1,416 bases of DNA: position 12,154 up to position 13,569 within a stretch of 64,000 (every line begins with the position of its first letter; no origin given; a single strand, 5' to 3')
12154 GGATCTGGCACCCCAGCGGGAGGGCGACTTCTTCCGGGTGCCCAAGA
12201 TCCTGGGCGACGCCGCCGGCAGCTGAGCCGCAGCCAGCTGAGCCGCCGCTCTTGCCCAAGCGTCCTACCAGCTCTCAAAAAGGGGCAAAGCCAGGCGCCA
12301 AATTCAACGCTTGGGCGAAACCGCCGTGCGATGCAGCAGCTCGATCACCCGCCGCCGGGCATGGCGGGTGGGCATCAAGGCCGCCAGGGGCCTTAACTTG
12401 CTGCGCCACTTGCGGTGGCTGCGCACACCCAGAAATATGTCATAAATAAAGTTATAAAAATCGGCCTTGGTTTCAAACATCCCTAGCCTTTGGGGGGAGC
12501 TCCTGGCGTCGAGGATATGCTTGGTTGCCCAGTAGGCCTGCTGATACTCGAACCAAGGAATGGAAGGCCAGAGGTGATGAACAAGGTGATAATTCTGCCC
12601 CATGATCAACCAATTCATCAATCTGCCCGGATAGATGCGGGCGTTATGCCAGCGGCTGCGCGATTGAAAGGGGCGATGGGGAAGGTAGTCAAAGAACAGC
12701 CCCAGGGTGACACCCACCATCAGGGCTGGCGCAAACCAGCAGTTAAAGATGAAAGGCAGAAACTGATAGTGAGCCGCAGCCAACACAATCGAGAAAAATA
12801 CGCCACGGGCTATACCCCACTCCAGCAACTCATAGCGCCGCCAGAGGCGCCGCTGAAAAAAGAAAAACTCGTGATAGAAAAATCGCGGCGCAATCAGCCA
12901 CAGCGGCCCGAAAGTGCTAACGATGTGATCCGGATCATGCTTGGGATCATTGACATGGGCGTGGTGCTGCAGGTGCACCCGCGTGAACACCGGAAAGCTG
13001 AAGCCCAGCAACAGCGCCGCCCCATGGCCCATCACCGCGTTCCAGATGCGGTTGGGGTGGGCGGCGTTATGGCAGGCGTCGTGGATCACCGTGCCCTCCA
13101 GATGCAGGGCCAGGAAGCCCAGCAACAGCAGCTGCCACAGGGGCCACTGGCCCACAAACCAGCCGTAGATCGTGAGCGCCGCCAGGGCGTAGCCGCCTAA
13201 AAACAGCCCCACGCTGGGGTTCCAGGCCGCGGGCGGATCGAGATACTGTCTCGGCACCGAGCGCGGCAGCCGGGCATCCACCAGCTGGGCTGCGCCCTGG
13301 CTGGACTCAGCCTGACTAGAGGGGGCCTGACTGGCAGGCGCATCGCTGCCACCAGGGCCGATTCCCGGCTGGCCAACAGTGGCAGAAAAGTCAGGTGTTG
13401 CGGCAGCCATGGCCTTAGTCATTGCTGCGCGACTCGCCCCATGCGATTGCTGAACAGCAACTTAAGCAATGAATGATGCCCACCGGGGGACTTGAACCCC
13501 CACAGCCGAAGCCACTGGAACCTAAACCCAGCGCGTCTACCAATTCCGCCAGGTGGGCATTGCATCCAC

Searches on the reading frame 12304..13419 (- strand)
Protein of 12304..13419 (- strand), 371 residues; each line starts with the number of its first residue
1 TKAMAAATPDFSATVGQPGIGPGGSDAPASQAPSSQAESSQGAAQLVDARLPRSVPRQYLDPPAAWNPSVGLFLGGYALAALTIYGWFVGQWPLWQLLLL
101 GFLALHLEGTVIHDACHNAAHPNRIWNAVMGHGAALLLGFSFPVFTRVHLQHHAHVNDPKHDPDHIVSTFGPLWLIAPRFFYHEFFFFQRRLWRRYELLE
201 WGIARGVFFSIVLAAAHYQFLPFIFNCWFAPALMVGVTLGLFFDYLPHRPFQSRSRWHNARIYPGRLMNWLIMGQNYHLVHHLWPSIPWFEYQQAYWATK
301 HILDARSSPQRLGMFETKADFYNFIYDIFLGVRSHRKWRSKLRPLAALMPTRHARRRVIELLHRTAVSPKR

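Call 87: search_protein_families(library=ncbifam, proteins=[window:12304-13419:-], max_evalue=0.00001)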
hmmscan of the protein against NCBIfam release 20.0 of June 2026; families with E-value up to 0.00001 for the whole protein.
window:12304-13419:- (371 aa): 3 families
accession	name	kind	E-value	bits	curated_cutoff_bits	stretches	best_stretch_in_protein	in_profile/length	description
NF045688.1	BCarotHydoxCrtR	equivalog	3.1e-153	509.1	475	1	54-340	11-296/297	beta-carotene hydroxylase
NF041365.1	GntB_guanitoxin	equivalog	1.3e-08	34.6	380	0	98-167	54-124/308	guanitoxin biosynthesis L-arginine gamma (S) hydroxylase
NF052548.1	FAdesatDesABac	equivalog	7.8e-06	25.2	500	0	110-156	70-116/328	Delta(5) desaturase DesA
